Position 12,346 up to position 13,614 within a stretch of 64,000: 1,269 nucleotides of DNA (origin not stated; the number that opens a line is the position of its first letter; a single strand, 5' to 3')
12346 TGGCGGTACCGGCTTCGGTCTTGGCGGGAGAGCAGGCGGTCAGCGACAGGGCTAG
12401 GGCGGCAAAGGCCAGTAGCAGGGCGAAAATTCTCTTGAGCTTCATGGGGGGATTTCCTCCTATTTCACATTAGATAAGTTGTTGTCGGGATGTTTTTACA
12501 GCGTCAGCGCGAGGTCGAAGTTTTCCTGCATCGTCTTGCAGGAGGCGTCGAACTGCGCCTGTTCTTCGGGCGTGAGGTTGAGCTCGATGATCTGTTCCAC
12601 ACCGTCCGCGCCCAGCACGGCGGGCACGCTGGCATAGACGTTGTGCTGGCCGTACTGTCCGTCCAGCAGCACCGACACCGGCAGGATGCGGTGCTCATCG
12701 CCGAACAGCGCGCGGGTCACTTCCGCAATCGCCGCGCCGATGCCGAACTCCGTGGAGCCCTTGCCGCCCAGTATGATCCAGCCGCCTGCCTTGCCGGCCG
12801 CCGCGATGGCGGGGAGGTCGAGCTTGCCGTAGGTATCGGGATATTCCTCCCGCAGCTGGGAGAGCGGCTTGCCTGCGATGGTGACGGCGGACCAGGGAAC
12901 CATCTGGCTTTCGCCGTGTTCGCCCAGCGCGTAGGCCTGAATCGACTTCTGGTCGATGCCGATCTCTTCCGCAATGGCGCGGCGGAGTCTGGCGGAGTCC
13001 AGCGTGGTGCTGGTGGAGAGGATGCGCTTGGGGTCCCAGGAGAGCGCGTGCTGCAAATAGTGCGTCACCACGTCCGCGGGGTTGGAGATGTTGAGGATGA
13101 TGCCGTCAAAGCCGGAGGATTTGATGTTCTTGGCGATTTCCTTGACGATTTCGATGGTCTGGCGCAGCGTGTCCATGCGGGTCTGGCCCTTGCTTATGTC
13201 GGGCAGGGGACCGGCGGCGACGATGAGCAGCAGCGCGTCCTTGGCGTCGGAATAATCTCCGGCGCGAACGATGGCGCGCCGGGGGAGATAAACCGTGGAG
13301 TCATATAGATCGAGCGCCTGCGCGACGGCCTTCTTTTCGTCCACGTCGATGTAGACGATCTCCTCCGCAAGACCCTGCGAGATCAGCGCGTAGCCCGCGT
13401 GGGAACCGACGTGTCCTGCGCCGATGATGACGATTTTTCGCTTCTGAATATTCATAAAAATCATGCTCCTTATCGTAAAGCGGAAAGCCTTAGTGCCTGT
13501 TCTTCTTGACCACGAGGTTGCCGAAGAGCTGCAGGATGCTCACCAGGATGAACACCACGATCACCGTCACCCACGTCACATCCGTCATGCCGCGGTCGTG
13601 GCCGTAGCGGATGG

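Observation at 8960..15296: metNIQ cluster with an embedded L-2-hydroxyacid dehydrogenase, a D-2-hydroxyacid (GlcD-type) dehydrogenase and a YbdL-like aminotransferase: candidate salvage route for methionine hydroxy/keto analogues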

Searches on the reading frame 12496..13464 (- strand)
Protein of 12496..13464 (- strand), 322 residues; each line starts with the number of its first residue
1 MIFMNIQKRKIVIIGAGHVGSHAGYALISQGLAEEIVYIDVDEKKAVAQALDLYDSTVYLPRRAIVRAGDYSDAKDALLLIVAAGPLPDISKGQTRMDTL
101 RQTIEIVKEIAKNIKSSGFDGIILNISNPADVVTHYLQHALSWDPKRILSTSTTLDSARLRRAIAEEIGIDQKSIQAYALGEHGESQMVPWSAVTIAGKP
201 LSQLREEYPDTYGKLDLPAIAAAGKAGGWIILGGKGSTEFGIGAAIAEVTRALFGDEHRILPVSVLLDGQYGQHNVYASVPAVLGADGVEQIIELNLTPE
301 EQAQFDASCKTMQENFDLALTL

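Call 6: search_protein_families(library=pfam, proteins=[window:12496-13464:-])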
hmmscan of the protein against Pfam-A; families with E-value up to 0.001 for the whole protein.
window:12496-13464:- (322 aa): 2 families
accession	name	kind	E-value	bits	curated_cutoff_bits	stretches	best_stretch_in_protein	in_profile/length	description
PF02866.23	Ldh_1_C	-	4e-32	112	22.6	1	153-318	1-169/174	lactate/malate dehydrogenase, alpha/beta C-terminal domain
PF00056.29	Ldh_1_N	-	4.4e-28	98.5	27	1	10-149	2-140/141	lactate/malate dehydrogenase, NAD binding domain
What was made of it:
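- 12496..13455 (-): Non-canonical LDH-family L-2-hydroxyacid dehydrogenase (319 aa) between metI and metQ. Domains and models: Ldh_1_N and Ldh_1_C (call 6).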

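Call 7: search_protein_families(library=ncbifam, proteins=[window:12496-13464:-])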
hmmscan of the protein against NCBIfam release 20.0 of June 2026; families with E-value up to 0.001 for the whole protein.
window:12496-13464:- (322 aa): 10 families
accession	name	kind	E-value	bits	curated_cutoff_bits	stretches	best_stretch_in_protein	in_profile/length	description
TIGR01771.1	L-LDH-NAD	equivalog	1e-96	323.8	303.55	1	13-313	1-298/299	L-lactate dehydrogenase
NF000824.0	PRK00066.1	subfamily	2.5e-94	316.1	339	1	4-317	2-312/316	L-lactate dehydrogenase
NF004863.0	PRK06223.1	subfamily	7e-69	232.3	283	1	7-316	2-304/313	malate dehydrogenase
TIGR01763.1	MalateDH_bact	equivalog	5.9e-53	180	351.85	1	9-317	2-303/305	malate dehydrogenase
NF041314.1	Malate_DH_Halo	equivalog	1.3e-44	152.6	550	1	10-317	3-301/304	malate dehydrogenase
NF003916.0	PRK05442.1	equivalog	2e-10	40.1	271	1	78-315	84-319/328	malate dehydrogenase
TIGR01772.1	MDH_euk_gproteo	equivalog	4.8e-10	39.2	273.05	1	10-318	1-306/313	malate dehydrogenase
TIGR01759.1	MalateDH-SF1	subfamily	5e-10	38.9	345.65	1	78-315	80-323/327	malate dehydrogenase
TIGR01758.1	MDH_euk_cyt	equivalog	5.8e-07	29.3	470.4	1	51-320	50-323/324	malate dehydrogenase, NAD-dependent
NF009201.0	PRK12549.1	subfamily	0.00019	20.7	235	0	5-54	126-174/286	shikimate dehydrogenase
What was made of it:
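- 12496..13455 (-): TIGR01771 scores 324 bits against a cut-off of 304 (call 7).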

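Call 14: find_homologous_proteins(query=window:12496-13464:-, max_evalue=1e-20)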
Query window:12496-13464:- (322 aa): 2383 proteins with E <= 1e-20 among 8000 candidates; the best 120 are listed.
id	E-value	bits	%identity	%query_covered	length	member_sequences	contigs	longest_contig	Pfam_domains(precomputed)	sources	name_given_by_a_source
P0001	2.4e-202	689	99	99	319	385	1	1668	PF00056.30,PF02866.24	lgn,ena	-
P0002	2.3e-201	686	99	99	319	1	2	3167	PF00056.30,PF02866.24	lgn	-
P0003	2.7e-201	686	99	99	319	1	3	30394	PF00056.30,PF02866.24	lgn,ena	-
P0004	2.2e-200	683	98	99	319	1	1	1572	PF00056.30,PF02866.24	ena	-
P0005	2.8e-200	682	99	99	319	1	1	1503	PF00056.30,PF02866.24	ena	-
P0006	8.9e-200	681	98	99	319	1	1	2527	PF00056.30,PF02866.24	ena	-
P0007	4.2e-199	678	98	99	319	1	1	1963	PF00056.30,PF02866.24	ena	-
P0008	5.9e-192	655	99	95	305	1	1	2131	PF00056.30,PF02866.24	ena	-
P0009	8.1e-181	618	90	99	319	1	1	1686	PF00056.30,PF02866.24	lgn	-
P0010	1.2e-180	618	90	99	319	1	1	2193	PF00056.30,PF02866.24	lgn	-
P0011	8.0e-173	592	86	99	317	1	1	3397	PF00056.30,PF02866.24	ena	-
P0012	1.5e-167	575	81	99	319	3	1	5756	PF00056.30,PF02866.24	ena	-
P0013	1.4e-166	572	82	99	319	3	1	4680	PF00056.30,PF02866.24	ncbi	ncbi:MAG: L-lactate dehydrogenase [Lachnospiraceae bacterium]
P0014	2.5e-166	571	81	99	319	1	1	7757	PF00056.30,PF02866.24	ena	-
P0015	5.3e-166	570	82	99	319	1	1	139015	PF00056.30,PF02866.24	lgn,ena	-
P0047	5.0e-162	557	80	99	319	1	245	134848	PF00056.30,PF02866.24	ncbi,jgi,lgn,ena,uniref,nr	ncbi:L-lactate dehydrogenase [uncultured Oscillibacter sp.]|jgi:L-lactate dehydrogenase|uniref:L-lac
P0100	2.1e-158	545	78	99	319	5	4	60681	PF00056.30,PF02866.24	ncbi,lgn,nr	ncbi:L-lactate dehydrogenase [Clostridium sp. W14A]|nr:L-lactate dehydrogenase [Clostridium sp. W14A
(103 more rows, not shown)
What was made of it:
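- The Ldh passes the NCBIfam L-LDH equivalog cut-off, and all database names call it L-lactate dehydrogenase (calls 7, 14).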

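Call 16: find_encoding_contigs(protein=P0047, flank=8000, max_places=4)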
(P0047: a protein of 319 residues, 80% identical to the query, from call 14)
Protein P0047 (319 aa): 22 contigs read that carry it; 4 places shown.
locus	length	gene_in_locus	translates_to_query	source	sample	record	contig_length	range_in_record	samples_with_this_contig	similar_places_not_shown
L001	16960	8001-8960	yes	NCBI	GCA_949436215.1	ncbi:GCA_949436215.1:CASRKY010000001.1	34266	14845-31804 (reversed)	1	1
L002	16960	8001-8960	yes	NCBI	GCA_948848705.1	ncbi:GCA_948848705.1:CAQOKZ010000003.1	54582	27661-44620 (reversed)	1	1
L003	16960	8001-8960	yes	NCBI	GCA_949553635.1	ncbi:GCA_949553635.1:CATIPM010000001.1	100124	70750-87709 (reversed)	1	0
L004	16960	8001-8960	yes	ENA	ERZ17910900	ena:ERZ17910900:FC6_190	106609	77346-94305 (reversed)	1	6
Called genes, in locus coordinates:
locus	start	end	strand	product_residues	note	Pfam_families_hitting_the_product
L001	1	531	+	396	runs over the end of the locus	PF00291:PALP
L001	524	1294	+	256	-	PF00290:Trp_syntA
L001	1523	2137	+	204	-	-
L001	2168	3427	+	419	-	PF00375:SDF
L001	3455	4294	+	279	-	PF12146:Hydrolase_4, PF00561:Abhydrolase_1, PF08538:DUF1749, PF12697:Abhydrolase_6, PF00326:Peptidase_S9, PF12740:PETase (faint)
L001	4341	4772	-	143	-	PF02082:Rrf2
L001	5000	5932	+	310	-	PF00291:PALP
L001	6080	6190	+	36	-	-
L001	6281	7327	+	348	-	PF00005:ABC_tran, PF02463:SMC_N, PF13304:AAA_21 (weak), PF09383:NIL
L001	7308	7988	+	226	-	PF00528:BPD_transp_1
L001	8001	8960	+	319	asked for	PF00056:Ldh_1_N, PF02866:Ldh_1_C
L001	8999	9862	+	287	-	PF03180:Lipoprotein_9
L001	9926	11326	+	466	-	PF01565:FAD_binding_4, PF02913:FAD-oxidase_C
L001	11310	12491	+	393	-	PF00155:Aminotran_1_2, PF01041:DegT_DnrJ_EryC1 (weak)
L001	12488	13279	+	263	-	PF01546:Peptidase_M20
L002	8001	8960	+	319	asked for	PF00056:Ldh_1_N, PF02866:Ldh_1_C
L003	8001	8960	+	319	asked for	PF00056:Ldh_1_N, PF02866:Ldh_1_C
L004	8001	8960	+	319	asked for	PF00056:Ldh_1_N, PF02866:Ldh_1_C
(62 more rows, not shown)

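Call 17: find_encoding_contigs(protein=P0100, flank=8000, max_places=3)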
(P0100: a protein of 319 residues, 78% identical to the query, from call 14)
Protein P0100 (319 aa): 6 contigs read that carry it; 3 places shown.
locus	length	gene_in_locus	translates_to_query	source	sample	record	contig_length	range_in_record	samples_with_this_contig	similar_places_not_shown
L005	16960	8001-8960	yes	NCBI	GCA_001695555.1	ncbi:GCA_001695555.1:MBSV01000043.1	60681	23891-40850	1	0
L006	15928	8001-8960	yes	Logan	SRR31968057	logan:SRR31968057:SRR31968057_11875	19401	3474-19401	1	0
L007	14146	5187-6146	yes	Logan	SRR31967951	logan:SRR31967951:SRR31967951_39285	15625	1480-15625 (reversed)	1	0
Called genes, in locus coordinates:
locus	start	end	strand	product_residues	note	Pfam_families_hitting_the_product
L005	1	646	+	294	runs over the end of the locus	PF03180:Lipoprotein_9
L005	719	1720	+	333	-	PF00005:ABC_tran, PF02463:SMC_N, PF13304:AAA_21 (weak), PF09383:NIL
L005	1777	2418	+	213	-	PF00528:BPD_transp_1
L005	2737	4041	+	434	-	PF01053:Cys_Met_Meta_PP, PF00155:Aminotran_1_2 (faint), PF01041:DegT_DnrJ_EryC1 (weak), PF00266:Aminotran_5 (weak)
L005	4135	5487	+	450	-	PF00375:SDF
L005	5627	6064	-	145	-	PF02082:Rrf2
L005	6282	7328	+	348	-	PF00005:ABC_tran, PF02463:SMC_N, PF13304:AAA_21 (weak), PF09383:NIL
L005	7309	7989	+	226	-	PF00528:BPD_transp_1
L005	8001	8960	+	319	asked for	PF00056:Ldh_1_N, PF02866:Ldh_1_C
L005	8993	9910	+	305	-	PF03180:Lipoprotein_9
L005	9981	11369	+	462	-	PF01565:FAD_binding_4, PF02913:FAD-oxidase_C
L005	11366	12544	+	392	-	PF00155:Aminotran_1_2, PF01041:DegT_DnrJ_EryC1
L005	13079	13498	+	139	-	PF08281:Sigma70_r4_2 (weak)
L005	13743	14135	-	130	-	PF01451:LMWPc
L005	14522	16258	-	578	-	PF00142:Fer4_NifH (weak), PF01656:CbiA, PF02374:ArsA_ATPase, PF13614:AAA_31, PF02374:ArsA_ATPase, PF13614:AAA_31, PF01656:CbiA (weak), PF02374:ArsA_ATPase (weak), +8 more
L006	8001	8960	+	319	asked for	PF00056:Ldh_1_N, PF02866:Ldh_1_C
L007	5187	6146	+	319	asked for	PF00056:Ldh_1_N, PF02866:Ldh_1_C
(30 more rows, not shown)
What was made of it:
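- In other genomes the cluster sits among an Rrf2 regulator, a PALP-domain gene, a Cys/Met PLP enzyme and a second metNIQ (calls 16, 17).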

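Call 19: search_solved_structures(query=window:12496-13455:-, max_evalue=1e-10, show_alignments=2)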
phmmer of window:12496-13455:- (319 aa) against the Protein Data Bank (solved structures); distinct sequences matched with E-value up to 1e-10: 132 (the best 60 are shown).
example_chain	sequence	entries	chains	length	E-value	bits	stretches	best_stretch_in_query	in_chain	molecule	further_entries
4q3n_A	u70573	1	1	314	1.1e-70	241.8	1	5-314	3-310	MGS-M5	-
3wsv_A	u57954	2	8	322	2.1e-69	237.6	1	4-311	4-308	L-lactate dehydrogenase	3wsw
4lmr_A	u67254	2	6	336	5.5e-67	229.7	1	6-312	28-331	L-lactate dehydrogenase 1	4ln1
3d0o_A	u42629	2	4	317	2.5e-64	221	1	5-311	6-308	L-lactate dehydrogenase 1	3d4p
3h3j_A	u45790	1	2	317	3.2e-64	220.6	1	5-311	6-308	L-lactate dehydrogenase 1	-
1a5z_A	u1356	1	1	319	4.1e-63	217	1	7-309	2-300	L-LACTATE DEHYDROGENASE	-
3pqd_A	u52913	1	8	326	4.2e-63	216.9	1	1-307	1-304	L-lactate dehydrogenase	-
3pqe_A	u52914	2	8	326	1.1e-62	215.6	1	1-307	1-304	L-lactate dehydrogenase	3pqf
1ez4_A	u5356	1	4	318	5.2e-62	213.4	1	6-311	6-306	LACTATE DEHYDROGENASE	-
6j9s_A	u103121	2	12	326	2.3e-61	211.3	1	6-309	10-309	L-lactate dehydrogenase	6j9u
2zqy_A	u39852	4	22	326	2.3e-61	211.2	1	6-309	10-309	L-lactate dehydrogenase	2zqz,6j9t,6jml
1ldb_A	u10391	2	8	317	3e-61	210.9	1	7-311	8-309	APO-L-LACTATE DEHYDROGENASE | L-LACTATE DEHYDROGENASE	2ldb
1ldn_A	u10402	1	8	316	3.2e-61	210.8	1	7-311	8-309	L-LACTATE DEHYDROGENASE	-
1y6j_A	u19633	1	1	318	4.3e-59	203.8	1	5-306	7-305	L-lactate dehydrogenase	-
1llc_A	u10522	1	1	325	5.4e-59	203.5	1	6-309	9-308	L-LACTATE DEHYDROGENASE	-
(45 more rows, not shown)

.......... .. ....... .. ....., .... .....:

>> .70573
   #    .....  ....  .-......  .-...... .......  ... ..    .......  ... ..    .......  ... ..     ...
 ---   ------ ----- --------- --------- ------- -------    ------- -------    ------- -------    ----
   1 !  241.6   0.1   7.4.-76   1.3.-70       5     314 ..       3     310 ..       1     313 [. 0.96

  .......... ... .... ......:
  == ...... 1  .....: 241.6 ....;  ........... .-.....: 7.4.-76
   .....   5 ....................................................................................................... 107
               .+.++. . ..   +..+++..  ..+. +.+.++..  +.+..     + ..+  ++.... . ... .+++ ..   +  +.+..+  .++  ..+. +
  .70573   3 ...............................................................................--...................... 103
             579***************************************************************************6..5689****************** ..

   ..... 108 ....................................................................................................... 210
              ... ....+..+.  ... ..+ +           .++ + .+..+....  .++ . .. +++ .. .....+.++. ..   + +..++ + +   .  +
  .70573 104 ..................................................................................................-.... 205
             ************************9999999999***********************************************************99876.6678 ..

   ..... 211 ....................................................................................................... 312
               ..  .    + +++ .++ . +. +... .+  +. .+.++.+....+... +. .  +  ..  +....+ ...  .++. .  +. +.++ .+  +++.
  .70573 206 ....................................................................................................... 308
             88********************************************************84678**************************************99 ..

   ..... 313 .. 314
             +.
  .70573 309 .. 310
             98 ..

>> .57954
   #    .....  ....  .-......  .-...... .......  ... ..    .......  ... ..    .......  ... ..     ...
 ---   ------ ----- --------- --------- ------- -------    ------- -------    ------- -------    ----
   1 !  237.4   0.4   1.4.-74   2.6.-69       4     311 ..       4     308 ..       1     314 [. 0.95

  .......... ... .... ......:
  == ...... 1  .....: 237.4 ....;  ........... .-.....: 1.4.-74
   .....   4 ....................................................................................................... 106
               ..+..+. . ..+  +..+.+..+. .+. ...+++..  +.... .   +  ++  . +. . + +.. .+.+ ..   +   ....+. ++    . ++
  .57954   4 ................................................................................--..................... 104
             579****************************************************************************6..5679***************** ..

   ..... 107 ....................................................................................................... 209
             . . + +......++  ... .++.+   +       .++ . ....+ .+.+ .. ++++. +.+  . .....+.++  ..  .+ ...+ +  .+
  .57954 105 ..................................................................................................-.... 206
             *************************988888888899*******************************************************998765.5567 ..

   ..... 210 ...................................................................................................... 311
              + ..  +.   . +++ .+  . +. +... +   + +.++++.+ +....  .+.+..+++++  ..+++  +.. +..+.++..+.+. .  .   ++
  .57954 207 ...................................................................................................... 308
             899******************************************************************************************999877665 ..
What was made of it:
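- On HicDH-like clade of the LDH/MDH superfamily: 1HYH scores lower (192 bits) than canonical LDH structures (up to 242 bits) (call 19).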

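Call 22: find_related_loci(query=A1, collection=genome_contigs, flank=8000)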
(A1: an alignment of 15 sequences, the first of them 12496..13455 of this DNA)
Query A1 (319 aa) in genome_contigs; peptide patterns used: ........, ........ (x = any residue, [..] = any of these).
599 stretches matched a pattern (row limit reached: there are more); 553 encode a relative of the query (tblastn E <= 1e-3); the best 80 are kept; 80 distinct loci.
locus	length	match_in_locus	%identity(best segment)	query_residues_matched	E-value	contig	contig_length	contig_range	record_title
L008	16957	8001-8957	81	1-319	1e-175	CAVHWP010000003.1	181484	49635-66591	Bacteroidaceae bacterium isolate G02653-L1_cleanbin_000009 genome assembly, contig: Spades_G02653-L1_contig_19, whole ge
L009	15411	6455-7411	81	1-319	2e-173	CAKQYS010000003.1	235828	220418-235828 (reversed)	MAG: uncultured Lachnospiraceae bacterium isolate REFINED_METABAT215_TOP10_CONTIGS_1500_ASSEMBLY_K77_MERGED__Hadza_MoBio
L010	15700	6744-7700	79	1-319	5e-172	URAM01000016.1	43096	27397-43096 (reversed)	uncultured Clostridiales bacterium isolate UMGS818 genome assembly, contig: NODE_1007_length_43096_cov_5.437025, whole g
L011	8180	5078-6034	79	1-319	4e-172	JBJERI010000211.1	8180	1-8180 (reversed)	MAG: Ruminiclostridium sp. isolate SARD12_bin.014 NODE_4600_length_8180_cov_5.725169, whole genome shotgun sequence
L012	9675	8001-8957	79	1-319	1e-171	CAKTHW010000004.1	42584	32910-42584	MAG: uncultured Oscillospiraceae bacterium isolate REFINED_METABAT215_TOP10_CONTIGS_1500_ASSEMBLY_K77_MERGED__Hadza_MoBi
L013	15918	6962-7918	80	1-319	2e-171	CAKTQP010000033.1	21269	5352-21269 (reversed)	MAG: uncultured Oscillospiraceae bacterium isolate REFINED_METABAT215_TOP10_CONTIGS_1500_ASSEMBLY_K77_MERGED__Hadza_MoBi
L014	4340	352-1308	82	1-319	3e-176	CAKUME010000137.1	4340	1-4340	MAG: uncultured Eubacteriales bacterium isolate REFINED_METABAT215_TOP10_CONTIGS_1500_ASSEMBLY_K77_MERGED__Nepal_MoBio_F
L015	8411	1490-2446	79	1-319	5e-169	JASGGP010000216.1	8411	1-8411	MAG: Lacrimispora sp. isolate 5H035 JMF-2111-06-0005.hyb.bin.35_215, whole genome shotgun sequence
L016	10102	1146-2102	78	1-319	6e-169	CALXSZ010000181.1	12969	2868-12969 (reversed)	MAG: uncultured Syntrophomonadaceae bacterium isolate E06__bin304 genome assembly, contig: E06__k127_6298831, whole geno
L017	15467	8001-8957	79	1-319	9e-169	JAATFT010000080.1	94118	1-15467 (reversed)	MAG: Clostridiales bacterium isolate bin_249 k141_692337, whole genome shotgun sequence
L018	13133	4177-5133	79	1-319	1e-168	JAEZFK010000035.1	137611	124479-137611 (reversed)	MAG: Bacillota bacterium isolate OH_CBrB_49 k127_2760973, whole genome shotgun sequence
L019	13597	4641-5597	78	1-319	3e-168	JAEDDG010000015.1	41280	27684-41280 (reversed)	MAG: Oscillospiraceae bacterium isolate MAG026 NODE_764_length_41280_cov_12.242232, whole genome shotgun sequence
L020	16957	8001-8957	78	1-319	3e-167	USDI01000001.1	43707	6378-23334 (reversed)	uncultured Lachnospiraceae bacterium isolate UMGS1605 genome assembly, contig: NODE_18_length_43707_cov_5.01766, whole g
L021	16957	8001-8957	76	1-319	5e-167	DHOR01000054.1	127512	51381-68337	MAG TPA_asm: Hungatella sp. UBA5385 UBA5385_contig_5373, whole genome shotgun sequence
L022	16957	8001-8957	78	1-319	1e-166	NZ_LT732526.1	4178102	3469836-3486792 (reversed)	Clostridium sp. Marseille-P2415 strain Marseille-P2415T, whole genome shotgun sequence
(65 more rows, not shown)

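Call 36: find_encoding_contigs(protein=P0003, flank=8000, max_places=4)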
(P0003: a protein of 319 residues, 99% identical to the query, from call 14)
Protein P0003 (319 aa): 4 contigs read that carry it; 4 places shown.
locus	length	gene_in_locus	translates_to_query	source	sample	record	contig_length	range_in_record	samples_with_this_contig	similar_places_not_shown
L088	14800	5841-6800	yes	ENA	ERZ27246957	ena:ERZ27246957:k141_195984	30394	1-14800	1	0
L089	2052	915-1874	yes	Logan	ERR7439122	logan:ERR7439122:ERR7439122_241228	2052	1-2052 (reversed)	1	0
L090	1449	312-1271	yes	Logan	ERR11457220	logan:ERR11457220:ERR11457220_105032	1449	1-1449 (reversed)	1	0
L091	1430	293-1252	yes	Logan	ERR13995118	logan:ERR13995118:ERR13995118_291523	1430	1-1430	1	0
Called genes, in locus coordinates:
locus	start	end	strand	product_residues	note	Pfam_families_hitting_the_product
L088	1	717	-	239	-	?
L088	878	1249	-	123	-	-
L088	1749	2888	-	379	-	PF04389:Peptidase_M28, PF05343:Peptidase_M42 (faint), PF01546:Peptidase_M20, PF07687:M20_dimer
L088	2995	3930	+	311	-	PF00126:HTH_1, PF03466:LysR_substrate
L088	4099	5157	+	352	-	PF00005:ABC_tran, PF02463:SMC_N (weak), PF13304:AAA_21 (weak), PF09383:NIL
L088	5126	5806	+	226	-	PF00528:BPD_transp_1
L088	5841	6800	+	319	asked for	PF00056:Ldh_1_N, PF02866:Ldh_1_C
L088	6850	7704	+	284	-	PF03180:Lipoprotein_9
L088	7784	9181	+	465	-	PF01565:FAD_binding_4, PF02913:FAD-oxidase_C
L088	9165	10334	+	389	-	PF00155:Aminotran_1_2, PF01041:DegT_DnrJ_EryC1 (weak)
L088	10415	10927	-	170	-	PF00160:Pro_isomerase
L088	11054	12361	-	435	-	PF02056:Glyco_hydro_4, PF11975:Glyco_hydro_4C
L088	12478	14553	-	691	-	PF19732:SpoIIE_N, PF13672:PP2C_2 (faint), PF07228:SpoIIE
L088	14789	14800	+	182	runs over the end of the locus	PF13302:Acetyltransf_3, PF00583:Acetyltransf_1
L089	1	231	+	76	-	?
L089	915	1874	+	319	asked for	PF00056:Ldh_1_N, PF02866:Ldh_1_C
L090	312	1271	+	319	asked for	PF00056:Ldh_1_N, PF02866:Ldh_1_C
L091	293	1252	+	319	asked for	PF00056:Ldh_1_N, PF02866:Ldh_1_C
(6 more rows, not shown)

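Call 64: search_protein_representatives(protein=window:12496-13455:-)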
Query: 319 residues. Proteins with E-value up to 0.001 (for the whole library): 8134; up to 1e-10: 3490; up to 1e-30: 786. The best 150 are listed.
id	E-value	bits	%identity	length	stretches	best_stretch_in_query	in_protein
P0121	3.4e-151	519.4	76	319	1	1-319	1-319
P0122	1.8e-115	402.1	76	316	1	1-252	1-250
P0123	1.8e-113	395.5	57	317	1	5-318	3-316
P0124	1.2e-106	373.0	75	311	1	1-234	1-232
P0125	9.7e-91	320.9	50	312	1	1-314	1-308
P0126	2.4e-87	309.8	77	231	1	50-234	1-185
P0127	8.8e-87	307.9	49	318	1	3-310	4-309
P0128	1.7e-84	300.4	74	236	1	1-186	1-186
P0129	3.3e-83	296.1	48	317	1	2-319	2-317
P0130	1.5e-82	294.0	68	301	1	1-224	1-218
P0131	5.4e-81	288.9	72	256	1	1-198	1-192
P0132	4.1e-80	286.0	43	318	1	2-312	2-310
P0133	7.5e-76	272.0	42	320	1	3-310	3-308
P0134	1.3e-72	261.4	49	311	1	6-312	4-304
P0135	9.7e-72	258.5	41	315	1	3-313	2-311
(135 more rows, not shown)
